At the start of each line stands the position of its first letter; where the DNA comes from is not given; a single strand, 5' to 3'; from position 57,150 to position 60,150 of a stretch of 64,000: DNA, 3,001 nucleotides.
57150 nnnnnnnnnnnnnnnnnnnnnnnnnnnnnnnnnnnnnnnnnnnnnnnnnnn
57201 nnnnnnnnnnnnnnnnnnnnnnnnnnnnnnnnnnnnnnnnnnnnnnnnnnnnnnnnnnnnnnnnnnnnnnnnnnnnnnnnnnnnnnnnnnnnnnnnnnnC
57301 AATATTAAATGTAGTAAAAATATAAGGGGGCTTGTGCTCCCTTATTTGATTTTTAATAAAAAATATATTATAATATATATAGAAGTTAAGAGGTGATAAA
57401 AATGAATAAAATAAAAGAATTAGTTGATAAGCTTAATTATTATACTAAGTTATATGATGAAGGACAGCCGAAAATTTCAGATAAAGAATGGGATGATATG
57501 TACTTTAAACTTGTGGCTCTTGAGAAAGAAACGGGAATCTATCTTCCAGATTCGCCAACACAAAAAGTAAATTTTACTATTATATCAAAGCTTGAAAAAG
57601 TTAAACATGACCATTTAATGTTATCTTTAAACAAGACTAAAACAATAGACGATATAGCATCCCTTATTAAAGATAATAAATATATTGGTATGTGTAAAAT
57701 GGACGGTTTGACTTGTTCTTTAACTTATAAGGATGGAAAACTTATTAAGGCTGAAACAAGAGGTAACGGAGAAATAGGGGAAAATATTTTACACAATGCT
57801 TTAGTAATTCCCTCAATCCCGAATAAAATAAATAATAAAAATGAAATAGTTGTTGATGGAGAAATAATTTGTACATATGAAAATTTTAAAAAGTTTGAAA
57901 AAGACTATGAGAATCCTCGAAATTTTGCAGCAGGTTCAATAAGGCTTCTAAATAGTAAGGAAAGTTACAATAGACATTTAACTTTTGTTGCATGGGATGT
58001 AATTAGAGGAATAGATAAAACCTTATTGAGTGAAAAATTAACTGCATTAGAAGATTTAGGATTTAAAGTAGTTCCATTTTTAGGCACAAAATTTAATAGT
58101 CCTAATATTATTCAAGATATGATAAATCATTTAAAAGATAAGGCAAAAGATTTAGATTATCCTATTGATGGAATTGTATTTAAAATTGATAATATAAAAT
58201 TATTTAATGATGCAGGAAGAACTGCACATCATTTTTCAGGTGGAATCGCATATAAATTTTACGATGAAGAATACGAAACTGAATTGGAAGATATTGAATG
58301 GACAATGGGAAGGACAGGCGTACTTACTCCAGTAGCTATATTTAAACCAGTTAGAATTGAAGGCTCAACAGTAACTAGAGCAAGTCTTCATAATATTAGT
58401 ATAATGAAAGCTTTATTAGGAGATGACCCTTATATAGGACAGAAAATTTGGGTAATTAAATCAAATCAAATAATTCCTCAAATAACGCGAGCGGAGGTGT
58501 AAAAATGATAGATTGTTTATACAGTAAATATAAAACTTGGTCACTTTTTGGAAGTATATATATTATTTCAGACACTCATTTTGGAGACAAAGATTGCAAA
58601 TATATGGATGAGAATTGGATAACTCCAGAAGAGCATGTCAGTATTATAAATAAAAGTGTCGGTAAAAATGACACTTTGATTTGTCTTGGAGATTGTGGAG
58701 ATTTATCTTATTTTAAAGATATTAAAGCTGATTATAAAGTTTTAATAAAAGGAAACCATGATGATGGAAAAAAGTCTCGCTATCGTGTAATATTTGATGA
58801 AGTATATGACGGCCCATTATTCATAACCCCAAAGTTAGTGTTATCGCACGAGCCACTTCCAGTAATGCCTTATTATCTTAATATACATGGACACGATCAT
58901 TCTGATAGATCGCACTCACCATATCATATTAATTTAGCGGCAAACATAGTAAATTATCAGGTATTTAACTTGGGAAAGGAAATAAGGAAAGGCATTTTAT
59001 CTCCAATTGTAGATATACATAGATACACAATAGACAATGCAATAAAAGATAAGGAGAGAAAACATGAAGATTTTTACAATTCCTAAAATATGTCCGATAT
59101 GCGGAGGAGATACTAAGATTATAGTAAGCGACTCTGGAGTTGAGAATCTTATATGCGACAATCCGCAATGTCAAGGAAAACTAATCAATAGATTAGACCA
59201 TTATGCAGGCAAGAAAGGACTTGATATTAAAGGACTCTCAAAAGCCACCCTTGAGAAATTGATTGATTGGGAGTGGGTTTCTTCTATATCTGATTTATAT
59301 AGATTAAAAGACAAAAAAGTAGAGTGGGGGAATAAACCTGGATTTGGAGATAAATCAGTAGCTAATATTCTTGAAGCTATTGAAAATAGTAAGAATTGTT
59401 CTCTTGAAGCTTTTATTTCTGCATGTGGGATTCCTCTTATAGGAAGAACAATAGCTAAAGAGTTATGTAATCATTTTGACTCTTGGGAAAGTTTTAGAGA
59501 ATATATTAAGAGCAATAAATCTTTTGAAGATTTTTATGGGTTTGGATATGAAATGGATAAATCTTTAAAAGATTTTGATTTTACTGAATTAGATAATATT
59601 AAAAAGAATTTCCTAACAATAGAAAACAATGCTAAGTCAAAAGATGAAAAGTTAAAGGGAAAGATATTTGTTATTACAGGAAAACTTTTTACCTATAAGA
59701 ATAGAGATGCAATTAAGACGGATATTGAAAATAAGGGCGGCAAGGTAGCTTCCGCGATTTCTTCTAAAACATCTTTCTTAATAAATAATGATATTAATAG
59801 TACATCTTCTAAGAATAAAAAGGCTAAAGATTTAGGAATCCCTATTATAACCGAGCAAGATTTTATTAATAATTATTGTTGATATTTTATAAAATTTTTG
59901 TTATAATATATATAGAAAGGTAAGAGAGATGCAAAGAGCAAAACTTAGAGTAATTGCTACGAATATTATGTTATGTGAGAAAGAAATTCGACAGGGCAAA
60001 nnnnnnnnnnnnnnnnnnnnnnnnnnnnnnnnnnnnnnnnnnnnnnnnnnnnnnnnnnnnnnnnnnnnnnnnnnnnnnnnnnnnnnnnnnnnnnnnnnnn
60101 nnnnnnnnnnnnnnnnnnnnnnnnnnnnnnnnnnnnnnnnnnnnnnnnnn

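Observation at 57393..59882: NAD-dependent DNA ligase split after the OB domain by an inserted phosphoesterase gene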

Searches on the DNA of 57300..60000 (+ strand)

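Call 5: search_dna_similar(query=window:57300-60000:+, collection=phages, mode=near, max_rows=30)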
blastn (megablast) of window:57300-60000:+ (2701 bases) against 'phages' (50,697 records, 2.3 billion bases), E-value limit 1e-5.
No match.
